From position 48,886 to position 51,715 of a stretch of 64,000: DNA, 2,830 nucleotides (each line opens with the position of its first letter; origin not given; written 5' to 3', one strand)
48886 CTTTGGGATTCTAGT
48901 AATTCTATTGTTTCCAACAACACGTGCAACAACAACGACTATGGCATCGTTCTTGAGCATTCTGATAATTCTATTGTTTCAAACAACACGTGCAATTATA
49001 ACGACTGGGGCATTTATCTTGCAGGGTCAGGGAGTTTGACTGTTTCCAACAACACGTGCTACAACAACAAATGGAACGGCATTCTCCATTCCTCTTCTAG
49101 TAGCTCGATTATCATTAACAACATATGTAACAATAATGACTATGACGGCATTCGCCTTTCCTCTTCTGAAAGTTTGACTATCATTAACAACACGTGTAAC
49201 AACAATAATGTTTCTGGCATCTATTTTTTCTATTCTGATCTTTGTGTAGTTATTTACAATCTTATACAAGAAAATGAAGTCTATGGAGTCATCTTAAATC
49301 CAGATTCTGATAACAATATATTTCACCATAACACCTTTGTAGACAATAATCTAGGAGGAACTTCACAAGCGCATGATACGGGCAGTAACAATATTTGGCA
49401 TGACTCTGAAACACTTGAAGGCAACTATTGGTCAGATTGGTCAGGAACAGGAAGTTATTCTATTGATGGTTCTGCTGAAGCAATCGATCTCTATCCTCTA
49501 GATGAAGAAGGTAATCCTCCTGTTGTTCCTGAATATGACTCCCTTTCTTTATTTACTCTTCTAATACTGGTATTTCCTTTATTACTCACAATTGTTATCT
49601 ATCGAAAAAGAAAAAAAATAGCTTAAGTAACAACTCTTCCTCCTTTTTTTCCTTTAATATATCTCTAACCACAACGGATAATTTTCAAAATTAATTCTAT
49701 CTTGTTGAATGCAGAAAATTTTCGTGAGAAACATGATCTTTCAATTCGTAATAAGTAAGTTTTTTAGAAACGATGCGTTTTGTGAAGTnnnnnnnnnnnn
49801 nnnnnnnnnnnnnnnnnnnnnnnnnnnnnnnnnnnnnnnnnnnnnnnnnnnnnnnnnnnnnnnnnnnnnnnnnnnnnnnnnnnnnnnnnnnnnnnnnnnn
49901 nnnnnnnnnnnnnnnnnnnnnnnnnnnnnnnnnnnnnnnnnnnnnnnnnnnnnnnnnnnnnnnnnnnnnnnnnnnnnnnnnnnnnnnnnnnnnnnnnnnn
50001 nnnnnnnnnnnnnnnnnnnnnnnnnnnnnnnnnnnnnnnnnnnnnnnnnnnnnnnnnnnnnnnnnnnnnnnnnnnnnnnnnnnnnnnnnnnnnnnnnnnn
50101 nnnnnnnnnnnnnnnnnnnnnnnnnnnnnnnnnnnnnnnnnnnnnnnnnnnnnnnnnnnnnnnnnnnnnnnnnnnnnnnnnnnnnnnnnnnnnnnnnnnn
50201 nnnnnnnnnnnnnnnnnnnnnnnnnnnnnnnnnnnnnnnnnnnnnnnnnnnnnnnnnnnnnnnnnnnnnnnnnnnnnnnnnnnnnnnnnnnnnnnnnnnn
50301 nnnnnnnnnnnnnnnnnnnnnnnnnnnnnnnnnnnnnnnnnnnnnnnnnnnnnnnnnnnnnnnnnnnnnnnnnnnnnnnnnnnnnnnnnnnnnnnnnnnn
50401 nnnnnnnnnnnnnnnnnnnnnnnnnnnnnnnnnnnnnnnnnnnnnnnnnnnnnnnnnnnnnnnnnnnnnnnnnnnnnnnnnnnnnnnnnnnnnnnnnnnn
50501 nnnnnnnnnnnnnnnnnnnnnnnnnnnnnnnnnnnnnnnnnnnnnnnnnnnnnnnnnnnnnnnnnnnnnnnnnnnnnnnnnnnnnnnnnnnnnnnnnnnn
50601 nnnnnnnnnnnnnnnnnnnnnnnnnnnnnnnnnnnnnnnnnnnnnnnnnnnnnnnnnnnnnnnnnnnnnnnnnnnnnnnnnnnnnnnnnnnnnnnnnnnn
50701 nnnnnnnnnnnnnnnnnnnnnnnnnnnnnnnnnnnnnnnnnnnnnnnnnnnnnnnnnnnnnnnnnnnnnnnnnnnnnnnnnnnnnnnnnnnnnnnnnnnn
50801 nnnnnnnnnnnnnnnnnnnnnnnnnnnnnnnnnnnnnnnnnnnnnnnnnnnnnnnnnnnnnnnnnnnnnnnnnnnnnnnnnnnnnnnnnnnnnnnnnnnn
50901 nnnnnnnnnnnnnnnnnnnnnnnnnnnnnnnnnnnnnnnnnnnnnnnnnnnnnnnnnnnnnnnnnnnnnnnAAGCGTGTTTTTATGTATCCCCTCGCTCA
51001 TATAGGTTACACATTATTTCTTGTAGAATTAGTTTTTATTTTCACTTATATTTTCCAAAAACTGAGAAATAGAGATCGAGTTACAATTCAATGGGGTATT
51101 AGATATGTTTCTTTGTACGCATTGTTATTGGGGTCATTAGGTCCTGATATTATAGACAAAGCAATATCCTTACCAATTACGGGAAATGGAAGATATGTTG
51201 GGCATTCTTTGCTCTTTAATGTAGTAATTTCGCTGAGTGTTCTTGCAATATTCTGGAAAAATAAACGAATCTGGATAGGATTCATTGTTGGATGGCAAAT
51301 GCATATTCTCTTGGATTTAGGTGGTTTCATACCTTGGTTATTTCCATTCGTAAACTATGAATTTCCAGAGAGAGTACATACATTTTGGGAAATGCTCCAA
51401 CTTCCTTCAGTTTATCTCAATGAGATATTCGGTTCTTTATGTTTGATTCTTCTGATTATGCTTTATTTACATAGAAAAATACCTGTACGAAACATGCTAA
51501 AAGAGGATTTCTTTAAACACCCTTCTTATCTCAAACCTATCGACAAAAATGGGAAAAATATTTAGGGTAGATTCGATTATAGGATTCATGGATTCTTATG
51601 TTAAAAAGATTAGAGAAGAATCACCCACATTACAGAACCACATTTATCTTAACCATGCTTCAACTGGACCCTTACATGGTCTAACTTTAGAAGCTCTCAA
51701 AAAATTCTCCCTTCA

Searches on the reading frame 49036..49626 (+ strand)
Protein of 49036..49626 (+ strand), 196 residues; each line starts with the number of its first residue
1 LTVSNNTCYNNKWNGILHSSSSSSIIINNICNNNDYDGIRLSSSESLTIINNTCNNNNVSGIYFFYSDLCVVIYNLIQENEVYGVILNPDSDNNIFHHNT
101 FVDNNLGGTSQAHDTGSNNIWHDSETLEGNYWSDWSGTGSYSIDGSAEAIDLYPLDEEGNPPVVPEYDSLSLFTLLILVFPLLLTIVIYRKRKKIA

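Call 43: search_protein_families(library=pfam, proteins=[window:49036-49626:+], max_evalue=0.0001)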
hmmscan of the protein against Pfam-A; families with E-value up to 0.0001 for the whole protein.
window:49036-49626:+ (196 aa): 2 families
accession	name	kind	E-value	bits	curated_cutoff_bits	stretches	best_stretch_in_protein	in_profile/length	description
PF05048.19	NosD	-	5.7e-19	68.8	23.6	1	2-137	72-212/212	Periplasmic copper-binding protein (NosD)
PF13229.12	Beta_helix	-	1.5e-15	57.6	25.9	1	2-126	12-133/158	Right handed beta helix region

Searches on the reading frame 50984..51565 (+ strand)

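Call 44: search_protein_families(library=pfam, proteins=[window:50984-51565:+], max_evalue=0.0001)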
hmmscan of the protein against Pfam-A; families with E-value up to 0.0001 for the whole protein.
window:50984-51565:+ (193 aa): 1 family
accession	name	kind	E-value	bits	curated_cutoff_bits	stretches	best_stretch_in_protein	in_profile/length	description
PF04307.19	YdjM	-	2.2e-09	37.5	29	1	33-159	26-163/176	YdjM inner membrane protein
